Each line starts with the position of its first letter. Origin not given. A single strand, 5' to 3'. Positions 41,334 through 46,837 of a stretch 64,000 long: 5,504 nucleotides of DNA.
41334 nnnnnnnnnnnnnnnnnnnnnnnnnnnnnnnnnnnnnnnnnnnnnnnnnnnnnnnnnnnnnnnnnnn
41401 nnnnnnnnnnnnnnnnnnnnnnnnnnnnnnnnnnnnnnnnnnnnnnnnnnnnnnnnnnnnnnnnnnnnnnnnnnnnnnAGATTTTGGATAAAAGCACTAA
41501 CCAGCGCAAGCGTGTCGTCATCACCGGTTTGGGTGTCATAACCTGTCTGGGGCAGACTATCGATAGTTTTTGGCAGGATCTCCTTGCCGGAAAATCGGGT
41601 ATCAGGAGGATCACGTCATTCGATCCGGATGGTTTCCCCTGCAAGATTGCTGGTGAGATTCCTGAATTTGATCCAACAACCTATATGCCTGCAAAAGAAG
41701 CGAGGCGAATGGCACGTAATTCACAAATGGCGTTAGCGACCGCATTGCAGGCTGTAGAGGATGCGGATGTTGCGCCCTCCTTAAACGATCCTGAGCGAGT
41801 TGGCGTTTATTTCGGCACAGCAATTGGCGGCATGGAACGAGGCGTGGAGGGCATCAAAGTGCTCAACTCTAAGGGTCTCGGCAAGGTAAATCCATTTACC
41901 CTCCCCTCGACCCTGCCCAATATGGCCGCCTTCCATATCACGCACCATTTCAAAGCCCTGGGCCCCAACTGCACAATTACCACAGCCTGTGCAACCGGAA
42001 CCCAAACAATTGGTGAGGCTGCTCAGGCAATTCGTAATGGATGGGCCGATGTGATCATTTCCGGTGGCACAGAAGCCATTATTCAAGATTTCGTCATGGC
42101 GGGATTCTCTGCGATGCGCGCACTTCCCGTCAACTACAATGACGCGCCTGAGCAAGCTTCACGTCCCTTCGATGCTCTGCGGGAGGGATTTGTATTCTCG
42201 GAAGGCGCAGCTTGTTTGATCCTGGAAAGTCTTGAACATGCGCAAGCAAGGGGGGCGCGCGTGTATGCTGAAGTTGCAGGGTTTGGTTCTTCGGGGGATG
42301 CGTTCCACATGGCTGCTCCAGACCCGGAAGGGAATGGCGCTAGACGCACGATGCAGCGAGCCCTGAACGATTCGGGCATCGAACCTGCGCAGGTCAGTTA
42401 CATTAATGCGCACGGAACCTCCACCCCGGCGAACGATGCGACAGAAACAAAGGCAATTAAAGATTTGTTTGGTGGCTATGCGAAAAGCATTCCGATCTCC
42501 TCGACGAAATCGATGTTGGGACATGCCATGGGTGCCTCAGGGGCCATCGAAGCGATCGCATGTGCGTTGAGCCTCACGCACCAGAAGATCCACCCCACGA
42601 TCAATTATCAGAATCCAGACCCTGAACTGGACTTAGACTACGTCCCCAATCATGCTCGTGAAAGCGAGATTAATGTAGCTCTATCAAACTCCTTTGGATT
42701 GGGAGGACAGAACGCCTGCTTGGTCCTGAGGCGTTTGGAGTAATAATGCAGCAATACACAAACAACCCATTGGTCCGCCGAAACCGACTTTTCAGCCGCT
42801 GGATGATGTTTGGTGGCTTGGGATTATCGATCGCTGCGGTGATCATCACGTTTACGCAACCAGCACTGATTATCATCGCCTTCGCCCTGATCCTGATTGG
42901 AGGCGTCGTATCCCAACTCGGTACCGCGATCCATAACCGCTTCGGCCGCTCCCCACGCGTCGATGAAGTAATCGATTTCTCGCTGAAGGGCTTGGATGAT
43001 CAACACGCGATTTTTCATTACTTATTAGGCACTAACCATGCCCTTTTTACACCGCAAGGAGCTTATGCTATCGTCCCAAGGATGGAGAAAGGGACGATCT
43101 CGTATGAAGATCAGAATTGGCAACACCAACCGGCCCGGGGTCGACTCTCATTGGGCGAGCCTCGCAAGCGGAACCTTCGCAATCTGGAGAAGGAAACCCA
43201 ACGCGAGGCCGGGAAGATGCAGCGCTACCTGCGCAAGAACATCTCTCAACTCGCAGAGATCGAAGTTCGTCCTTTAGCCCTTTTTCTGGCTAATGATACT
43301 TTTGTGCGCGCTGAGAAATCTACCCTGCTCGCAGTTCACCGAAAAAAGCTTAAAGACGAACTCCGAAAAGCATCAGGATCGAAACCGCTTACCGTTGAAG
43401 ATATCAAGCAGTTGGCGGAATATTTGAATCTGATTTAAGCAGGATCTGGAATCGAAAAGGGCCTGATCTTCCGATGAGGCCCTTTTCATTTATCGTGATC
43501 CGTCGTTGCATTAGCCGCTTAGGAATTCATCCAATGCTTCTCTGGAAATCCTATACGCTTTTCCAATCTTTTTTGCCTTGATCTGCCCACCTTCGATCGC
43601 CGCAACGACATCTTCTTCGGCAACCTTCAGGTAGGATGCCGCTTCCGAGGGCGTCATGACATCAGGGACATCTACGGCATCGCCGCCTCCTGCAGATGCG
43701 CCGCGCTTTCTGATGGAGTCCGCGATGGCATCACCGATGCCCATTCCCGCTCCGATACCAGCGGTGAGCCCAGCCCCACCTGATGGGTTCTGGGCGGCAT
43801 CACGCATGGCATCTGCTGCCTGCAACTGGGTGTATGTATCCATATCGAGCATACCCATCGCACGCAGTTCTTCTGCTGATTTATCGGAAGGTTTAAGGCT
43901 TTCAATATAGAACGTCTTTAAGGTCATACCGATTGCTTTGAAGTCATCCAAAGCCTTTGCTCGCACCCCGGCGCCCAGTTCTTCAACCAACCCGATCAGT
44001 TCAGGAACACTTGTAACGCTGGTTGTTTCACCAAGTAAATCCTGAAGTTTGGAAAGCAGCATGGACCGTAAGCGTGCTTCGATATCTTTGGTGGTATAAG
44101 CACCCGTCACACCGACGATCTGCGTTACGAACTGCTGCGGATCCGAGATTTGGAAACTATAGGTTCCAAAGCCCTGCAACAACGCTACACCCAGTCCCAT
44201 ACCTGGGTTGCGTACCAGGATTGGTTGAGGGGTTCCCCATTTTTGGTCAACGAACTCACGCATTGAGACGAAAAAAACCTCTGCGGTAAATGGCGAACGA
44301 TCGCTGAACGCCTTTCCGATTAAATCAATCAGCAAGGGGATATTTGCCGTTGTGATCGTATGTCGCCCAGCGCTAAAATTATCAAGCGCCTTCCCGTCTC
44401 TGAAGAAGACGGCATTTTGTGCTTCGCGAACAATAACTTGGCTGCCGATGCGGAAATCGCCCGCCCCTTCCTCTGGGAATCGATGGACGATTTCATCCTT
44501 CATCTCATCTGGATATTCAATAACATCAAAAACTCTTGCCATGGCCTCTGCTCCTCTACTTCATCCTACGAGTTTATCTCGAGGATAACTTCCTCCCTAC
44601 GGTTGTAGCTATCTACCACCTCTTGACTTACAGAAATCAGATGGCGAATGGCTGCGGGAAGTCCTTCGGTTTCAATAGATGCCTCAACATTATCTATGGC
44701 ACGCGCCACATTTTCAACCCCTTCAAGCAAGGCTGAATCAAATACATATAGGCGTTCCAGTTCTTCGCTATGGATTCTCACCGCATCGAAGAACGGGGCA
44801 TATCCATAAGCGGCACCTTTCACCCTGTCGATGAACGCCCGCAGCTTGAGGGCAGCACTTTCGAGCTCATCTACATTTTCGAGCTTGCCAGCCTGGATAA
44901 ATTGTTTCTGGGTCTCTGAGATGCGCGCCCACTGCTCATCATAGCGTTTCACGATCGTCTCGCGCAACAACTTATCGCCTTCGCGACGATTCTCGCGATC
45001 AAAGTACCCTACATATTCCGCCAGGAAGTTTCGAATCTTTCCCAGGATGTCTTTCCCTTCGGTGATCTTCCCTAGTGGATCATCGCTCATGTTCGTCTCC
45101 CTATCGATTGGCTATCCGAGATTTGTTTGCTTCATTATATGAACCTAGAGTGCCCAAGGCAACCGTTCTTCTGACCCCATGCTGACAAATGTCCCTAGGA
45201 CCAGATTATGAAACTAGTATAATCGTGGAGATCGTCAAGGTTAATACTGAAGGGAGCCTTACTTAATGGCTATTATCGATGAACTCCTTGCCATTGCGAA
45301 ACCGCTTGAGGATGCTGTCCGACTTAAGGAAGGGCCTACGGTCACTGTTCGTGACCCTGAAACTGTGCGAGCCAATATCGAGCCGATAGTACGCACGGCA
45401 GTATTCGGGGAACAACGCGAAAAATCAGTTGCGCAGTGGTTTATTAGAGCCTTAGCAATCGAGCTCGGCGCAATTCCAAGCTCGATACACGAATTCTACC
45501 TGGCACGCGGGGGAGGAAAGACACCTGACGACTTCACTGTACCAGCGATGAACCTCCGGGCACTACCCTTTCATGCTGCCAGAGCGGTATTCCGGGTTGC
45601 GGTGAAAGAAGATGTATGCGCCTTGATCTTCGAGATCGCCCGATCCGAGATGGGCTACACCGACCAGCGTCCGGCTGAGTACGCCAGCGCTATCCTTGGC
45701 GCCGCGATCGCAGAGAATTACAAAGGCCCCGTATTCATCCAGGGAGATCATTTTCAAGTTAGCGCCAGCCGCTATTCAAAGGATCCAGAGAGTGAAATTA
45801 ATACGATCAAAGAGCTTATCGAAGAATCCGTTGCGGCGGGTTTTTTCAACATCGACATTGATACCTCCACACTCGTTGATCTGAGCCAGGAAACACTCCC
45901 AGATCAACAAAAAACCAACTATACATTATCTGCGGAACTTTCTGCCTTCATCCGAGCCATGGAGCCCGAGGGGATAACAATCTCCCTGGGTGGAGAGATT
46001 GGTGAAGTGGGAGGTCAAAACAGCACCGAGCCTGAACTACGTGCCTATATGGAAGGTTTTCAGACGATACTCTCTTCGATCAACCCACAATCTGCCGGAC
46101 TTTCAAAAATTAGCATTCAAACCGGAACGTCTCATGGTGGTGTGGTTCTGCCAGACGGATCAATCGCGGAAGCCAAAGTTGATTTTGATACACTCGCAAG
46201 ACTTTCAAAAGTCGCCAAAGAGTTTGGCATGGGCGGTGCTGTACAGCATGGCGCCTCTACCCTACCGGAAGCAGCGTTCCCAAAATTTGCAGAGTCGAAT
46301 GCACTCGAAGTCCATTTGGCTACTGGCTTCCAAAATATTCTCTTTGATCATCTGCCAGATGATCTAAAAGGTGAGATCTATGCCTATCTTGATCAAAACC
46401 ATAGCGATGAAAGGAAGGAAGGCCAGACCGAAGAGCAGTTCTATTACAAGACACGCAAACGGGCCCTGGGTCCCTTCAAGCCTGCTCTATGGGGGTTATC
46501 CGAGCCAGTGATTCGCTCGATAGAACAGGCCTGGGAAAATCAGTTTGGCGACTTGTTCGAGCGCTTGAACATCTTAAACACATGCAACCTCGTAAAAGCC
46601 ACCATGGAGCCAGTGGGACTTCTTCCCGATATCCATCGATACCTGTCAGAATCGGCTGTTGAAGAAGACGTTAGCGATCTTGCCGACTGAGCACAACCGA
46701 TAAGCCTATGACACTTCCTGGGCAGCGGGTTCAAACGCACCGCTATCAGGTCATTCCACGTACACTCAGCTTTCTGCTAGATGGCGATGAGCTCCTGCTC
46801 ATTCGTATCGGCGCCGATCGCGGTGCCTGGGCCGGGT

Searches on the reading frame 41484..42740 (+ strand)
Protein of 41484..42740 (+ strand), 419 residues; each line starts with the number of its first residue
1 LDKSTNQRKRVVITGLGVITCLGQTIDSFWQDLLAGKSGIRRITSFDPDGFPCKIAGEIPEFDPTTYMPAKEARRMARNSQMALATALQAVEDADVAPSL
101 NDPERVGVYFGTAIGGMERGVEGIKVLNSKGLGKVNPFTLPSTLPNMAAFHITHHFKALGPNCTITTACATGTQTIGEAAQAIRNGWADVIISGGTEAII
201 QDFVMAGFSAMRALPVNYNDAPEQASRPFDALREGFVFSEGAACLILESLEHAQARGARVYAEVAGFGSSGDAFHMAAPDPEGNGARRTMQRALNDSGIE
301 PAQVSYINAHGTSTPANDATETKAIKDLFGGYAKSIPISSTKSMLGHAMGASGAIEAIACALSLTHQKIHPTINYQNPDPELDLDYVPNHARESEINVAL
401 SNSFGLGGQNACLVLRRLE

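Call 12: search_protein_families(library=pfam, proteins=[window:41484-42740:+], max_evalue=0.001)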
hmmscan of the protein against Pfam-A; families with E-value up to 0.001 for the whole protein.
window:41484-42740:+ (419 aa): 3 families
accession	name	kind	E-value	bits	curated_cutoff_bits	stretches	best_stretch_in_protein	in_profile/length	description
PF00109.32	ketoacyl-synt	-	7e-55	186.8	20.8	1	9-253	2-252/252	Beta-ketoacyl synthase, N-terminal domain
PF02801.28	Ketoacyl-synt_C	-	7.8e-40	136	20.8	1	261-375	1-118/119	Beta-ketoacyl synthase, C-terminal domain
PF00108.29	Thiolase_N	-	3.9e-06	26.9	26.4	1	161-199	77-115/260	Thiolase, N-terminal domain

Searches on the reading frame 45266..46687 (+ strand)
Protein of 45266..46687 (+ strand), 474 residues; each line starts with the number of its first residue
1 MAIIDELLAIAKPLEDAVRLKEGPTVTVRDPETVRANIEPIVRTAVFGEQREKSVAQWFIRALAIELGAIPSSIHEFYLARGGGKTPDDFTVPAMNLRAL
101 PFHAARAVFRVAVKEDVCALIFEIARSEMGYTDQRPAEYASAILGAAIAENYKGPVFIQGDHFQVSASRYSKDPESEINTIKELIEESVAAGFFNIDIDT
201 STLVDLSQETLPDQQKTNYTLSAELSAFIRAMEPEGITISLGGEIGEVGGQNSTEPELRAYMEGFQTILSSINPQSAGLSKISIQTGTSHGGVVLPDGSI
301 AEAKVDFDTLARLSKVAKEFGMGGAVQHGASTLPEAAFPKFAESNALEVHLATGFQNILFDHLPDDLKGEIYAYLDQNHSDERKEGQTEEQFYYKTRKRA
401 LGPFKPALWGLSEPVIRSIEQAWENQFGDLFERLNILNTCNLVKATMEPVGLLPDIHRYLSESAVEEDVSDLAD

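Call 72: search_protein_families(library=pfam, proteins=[window:45266-46687:+], max_evalue=0.00001)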
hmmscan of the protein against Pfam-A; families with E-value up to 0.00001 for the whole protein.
window:45266-46687:+ (474 aa): 2 families
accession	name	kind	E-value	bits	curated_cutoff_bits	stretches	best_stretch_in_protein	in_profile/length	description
PF01116.26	F_bP_aldolase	-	1.3e-11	45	25.5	1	90-385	15-253/277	Fructose-bisphosphate aldolase class-II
PF08013.17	GatZ_KbaZ-like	-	2.1e-06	27.1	26.7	1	129-256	54-183/420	D-tagatose-1,6-bisphosphate aldolase subunit GatZ/KbaZ-like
